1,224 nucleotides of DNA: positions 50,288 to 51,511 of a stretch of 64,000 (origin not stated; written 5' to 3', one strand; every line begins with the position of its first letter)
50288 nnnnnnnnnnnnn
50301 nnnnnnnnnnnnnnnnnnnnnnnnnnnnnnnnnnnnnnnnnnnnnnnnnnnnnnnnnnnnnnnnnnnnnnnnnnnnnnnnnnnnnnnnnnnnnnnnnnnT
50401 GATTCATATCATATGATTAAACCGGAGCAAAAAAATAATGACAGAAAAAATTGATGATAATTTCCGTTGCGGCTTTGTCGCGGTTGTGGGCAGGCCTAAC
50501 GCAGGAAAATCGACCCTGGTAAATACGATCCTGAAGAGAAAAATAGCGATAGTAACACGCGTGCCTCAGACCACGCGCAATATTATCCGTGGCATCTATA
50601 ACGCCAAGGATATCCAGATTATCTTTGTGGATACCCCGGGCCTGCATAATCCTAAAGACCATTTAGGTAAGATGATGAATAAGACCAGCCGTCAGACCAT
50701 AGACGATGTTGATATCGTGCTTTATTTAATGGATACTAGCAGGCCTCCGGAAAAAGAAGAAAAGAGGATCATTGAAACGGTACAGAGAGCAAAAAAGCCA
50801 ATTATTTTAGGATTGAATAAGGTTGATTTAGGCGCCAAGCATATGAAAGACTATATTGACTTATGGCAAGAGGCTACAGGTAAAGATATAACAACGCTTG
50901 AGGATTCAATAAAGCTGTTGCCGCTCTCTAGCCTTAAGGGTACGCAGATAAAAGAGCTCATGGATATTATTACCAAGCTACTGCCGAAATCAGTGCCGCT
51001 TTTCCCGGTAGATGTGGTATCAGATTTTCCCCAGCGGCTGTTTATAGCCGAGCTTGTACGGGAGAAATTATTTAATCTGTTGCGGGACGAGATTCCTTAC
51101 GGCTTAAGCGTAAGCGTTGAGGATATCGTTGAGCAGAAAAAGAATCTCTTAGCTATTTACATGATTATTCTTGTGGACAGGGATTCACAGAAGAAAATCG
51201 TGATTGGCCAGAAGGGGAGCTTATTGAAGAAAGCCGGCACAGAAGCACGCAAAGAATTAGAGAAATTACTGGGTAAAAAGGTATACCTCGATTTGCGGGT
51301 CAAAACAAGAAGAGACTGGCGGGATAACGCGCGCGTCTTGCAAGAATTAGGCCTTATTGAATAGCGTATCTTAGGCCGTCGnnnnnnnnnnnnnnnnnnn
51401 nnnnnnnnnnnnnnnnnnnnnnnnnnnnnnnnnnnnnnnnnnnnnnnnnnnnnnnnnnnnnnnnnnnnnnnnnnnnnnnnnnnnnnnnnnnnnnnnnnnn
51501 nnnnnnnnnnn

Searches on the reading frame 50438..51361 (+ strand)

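Call 35: search_protein_families(library=pfam, proteins=[window:50438-51361:+], max_evalue=0.001)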
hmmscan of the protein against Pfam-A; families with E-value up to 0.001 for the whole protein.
window:50438-51361:+ (308 aa): 9 families
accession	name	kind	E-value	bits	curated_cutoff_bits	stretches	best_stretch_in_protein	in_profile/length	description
PF01926.29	MMR_HSR1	-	2.1e-28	99.1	21.9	1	14-128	2-113/113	50S ribosome-binding GTPase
PF07650.23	KH_2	-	2.2e-16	59.9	22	1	218-295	1-78/78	KH domain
PF00009.33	GTP_EFTU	-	5.1e-14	52.7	26.5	1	54-184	64-188/188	Elongation factor Tu GTP binding domain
PF00350.29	Dynamin_N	-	3e-12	47.3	27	2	50-127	92-165/168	Dynamin family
PF04548.22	AIG1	-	1.9e-09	37.6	27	1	15-179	4-182/212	AIG1 family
PF02421.24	FeoB_N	-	2.5e-09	37.3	27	1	14-142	3-127/156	Ferrous iron transport protein B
PF02492.25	cobW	-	2.9e-05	24.2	20.7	0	53-135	77-159/180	CobW/HypB/UreG, nucleotide-binding domain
PF03193.22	RsgA_GTPase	-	4.3e-05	23.8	30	0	3-71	98-170/174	RsgA GTPase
PF13401.12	AAA_22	-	0.00024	21.8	27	1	9-99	3-65/130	AAA domain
